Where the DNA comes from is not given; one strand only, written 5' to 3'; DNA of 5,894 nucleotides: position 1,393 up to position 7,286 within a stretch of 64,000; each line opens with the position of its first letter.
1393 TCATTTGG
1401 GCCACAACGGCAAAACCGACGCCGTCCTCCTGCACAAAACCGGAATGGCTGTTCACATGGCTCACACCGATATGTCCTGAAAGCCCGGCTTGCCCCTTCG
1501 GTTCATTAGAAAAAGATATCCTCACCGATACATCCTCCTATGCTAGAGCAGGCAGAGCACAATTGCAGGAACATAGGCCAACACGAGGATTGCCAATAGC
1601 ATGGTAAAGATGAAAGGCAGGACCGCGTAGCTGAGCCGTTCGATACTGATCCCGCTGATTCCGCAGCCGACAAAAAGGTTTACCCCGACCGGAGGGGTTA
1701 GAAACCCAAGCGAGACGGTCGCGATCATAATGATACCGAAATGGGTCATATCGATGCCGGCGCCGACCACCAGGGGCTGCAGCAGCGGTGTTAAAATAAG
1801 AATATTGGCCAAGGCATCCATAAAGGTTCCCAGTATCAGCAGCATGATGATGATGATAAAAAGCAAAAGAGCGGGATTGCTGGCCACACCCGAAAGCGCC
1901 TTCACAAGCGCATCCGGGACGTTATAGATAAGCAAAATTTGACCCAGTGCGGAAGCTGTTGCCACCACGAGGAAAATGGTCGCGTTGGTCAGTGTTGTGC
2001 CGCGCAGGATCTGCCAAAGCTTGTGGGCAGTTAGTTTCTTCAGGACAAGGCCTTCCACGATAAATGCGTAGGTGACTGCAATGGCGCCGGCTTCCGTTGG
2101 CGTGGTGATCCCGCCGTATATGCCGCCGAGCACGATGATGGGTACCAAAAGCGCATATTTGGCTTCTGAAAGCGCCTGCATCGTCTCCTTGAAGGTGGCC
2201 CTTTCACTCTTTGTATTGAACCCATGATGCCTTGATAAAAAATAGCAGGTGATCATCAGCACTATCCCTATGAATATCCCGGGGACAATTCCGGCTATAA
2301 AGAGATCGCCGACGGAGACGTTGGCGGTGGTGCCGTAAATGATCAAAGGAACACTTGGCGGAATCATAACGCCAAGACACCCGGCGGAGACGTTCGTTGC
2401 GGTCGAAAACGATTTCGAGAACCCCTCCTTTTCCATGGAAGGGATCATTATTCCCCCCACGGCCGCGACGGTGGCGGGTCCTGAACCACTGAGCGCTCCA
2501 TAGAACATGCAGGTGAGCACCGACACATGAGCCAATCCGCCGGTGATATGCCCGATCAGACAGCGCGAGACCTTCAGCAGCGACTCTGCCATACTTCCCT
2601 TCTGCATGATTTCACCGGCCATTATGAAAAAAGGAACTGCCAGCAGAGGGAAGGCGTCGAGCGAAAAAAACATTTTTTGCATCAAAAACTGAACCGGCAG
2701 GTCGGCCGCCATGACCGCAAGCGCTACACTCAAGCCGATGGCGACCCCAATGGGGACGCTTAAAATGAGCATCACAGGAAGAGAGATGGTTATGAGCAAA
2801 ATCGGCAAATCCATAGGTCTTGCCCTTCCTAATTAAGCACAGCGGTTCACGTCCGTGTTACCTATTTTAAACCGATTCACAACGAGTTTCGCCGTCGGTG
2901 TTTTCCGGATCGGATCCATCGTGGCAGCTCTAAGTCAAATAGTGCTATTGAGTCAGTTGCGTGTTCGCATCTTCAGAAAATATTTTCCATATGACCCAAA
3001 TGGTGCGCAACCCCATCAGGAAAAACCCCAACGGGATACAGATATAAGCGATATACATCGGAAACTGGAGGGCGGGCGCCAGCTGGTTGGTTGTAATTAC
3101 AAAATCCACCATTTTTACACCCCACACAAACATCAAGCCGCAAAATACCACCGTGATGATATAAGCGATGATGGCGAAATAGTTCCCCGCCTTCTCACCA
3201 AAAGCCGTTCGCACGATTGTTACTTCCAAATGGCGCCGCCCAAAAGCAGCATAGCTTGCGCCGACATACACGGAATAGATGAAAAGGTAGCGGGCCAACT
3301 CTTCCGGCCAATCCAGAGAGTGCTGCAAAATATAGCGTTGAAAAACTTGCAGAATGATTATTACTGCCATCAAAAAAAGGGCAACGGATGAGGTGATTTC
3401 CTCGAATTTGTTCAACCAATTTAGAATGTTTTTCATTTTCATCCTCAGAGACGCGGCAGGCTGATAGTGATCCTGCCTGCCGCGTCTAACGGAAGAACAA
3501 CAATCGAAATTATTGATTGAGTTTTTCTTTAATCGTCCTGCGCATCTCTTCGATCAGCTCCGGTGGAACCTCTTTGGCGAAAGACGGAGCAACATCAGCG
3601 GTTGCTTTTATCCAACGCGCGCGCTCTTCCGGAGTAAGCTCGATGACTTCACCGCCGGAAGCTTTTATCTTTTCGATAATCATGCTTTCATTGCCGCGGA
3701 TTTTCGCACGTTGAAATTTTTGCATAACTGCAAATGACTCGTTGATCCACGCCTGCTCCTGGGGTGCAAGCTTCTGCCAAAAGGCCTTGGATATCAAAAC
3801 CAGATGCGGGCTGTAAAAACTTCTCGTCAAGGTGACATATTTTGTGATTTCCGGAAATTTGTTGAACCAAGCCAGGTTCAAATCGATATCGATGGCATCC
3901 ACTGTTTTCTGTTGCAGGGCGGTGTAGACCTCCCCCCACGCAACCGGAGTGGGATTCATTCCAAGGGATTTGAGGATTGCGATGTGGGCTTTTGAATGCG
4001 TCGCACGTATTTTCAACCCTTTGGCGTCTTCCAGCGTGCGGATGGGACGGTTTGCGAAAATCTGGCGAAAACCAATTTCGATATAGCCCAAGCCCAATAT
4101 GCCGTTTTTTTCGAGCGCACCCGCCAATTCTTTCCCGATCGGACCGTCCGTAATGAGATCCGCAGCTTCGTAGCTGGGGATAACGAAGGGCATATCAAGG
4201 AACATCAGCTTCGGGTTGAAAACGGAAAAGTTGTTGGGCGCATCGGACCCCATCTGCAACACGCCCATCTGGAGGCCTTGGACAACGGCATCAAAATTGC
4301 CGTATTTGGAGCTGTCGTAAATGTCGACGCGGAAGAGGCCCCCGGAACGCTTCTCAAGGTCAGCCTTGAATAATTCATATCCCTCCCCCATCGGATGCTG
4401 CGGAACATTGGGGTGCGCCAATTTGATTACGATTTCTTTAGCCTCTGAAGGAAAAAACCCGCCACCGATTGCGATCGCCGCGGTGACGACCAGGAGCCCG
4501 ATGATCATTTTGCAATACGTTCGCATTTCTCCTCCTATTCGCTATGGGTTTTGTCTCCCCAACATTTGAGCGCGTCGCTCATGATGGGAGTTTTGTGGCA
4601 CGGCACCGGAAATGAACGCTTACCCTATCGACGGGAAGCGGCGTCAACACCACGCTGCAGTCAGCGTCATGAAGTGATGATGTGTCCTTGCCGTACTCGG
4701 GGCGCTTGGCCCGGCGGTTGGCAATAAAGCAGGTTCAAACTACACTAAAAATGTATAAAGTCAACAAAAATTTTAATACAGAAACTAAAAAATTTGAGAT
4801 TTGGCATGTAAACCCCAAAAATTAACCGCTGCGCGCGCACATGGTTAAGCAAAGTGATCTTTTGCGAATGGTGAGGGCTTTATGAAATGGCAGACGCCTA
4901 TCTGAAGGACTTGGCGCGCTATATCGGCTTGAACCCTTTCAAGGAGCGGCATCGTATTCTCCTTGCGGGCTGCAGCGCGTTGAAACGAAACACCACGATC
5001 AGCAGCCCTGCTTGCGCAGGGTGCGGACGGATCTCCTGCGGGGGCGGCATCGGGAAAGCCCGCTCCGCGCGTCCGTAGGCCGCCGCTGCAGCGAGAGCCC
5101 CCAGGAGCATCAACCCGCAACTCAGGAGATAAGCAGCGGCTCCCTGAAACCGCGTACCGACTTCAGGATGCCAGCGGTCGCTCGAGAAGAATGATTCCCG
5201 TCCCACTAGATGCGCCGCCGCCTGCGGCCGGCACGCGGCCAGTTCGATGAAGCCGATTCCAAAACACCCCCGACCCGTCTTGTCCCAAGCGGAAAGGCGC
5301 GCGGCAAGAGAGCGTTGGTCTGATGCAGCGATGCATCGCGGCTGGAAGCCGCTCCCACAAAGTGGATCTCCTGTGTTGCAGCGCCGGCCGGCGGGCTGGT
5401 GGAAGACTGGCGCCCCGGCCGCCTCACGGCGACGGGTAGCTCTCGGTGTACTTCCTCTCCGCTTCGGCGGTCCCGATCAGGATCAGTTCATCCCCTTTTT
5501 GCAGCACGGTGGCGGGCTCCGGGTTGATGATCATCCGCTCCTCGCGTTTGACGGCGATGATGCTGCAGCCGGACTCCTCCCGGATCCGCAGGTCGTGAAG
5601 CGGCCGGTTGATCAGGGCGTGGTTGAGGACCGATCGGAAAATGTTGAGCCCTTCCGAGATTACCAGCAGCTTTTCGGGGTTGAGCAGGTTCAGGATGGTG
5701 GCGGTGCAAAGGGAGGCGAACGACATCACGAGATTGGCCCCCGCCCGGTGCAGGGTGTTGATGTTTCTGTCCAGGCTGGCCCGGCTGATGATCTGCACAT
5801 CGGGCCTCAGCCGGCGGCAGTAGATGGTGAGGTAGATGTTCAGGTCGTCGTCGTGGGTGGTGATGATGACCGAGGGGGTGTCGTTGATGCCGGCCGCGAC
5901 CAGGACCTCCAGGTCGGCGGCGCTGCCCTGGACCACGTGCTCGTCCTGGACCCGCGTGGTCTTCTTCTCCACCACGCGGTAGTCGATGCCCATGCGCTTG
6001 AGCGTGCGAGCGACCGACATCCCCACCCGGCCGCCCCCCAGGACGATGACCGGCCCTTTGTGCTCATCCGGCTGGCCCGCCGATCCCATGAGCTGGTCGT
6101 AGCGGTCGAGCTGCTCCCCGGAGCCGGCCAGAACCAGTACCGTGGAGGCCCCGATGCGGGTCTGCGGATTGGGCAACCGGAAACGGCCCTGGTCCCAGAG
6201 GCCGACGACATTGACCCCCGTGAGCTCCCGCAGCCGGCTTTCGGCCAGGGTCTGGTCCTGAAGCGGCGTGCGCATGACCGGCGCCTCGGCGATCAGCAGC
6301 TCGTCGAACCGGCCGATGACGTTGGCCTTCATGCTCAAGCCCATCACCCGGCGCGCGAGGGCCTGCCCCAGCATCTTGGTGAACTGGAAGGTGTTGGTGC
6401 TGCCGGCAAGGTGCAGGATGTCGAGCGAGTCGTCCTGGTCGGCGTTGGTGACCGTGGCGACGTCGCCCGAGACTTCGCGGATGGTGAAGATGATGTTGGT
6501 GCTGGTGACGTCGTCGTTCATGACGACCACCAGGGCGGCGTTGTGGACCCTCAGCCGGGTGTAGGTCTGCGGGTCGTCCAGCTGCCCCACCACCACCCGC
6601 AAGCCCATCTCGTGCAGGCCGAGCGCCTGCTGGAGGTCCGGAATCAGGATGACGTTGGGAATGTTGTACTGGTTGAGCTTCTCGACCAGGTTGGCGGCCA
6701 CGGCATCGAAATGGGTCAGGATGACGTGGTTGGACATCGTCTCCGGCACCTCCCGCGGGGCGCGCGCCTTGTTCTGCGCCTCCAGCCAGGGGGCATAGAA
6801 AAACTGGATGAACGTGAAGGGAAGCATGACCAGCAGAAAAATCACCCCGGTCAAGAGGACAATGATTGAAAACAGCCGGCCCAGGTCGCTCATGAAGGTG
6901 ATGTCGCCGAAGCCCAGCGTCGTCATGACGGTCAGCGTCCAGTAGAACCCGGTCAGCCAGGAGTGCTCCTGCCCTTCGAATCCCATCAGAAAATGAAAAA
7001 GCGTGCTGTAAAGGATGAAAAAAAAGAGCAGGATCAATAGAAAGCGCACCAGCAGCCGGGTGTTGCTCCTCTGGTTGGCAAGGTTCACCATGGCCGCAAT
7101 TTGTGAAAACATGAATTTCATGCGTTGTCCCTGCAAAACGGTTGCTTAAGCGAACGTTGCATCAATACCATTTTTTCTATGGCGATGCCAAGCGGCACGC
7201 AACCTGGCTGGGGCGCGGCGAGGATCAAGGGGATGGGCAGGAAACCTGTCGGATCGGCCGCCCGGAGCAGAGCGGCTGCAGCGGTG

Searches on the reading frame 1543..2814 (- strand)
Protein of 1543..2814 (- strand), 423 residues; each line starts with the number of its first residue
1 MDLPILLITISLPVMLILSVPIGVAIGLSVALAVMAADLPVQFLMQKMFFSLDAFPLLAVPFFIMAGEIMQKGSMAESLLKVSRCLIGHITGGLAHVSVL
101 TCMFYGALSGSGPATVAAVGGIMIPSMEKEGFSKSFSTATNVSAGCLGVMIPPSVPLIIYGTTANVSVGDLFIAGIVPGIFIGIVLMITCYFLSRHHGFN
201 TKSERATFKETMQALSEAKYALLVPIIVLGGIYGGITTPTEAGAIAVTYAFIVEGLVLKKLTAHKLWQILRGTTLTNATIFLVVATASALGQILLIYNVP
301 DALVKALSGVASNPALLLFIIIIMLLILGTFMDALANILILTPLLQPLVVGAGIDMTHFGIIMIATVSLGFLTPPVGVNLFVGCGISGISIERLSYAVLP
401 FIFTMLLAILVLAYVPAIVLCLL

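Call 45: search_protein_families(library=pfam, proteins=[window:1543-2814:-], max_evalue=0.001)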
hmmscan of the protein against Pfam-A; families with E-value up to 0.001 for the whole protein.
window:1543-2814:- (423 aa): 1 family
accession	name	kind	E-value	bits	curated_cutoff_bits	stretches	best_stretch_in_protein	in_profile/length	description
PF06808.19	DctM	-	2.9e-106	356.2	23.8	1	10-418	2-413/413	Tripartite ATP-independent periplasmic transporter, DctM component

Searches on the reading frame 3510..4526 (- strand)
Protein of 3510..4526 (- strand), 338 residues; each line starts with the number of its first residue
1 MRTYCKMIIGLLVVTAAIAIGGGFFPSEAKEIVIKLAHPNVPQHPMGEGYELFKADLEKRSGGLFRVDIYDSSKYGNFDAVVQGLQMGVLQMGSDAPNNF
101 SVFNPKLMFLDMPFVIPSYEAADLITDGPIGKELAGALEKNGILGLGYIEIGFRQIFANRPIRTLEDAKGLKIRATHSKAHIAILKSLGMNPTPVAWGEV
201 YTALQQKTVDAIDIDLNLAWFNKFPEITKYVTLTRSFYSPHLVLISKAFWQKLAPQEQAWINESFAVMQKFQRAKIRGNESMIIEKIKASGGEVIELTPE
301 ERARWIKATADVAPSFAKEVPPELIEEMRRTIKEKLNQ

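Call 45: search_protein_families(library=pfam, proteins=[window:3510-4526:-], max_evalue=0.001)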
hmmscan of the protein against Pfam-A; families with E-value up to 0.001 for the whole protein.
window:3510-4526:- (338 aa): 1 family
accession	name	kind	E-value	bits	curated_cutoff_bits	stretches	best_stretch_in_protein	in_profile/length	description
PF03480.18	DctP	-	2.4e-75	254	23.4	1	37-317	2-284/286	Bacterial extracellular solute-binding protein, family 7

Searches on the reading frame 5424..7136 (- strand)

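Call 45: search_protein_families(library=pfam, proteins=[window:5424-7136:-], max_evalue=0.001)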
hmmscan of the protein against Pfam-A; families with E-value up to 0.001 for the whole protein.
window:5424-7136:- (570 aa): 4 families
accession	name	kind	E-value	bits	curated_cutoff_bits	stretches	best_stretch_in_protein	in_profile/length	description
PF02254.24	TrkA_N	-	6.6e-33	113.9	23.8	2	363-472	1-115/116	TrkA-N domain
PF02080.26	TrkA_C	-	2e-24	85.7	27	2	505-563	9-66/71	TrkA-C domain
PF07885.22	Ion_trans_2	-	3.3e-12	46.6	22.5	1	36-105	2-70/79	Ion channel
PF01494.25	FAD_binding_3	-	7.8e-06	25.8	22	1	362-420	3-61/349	FAD binding domain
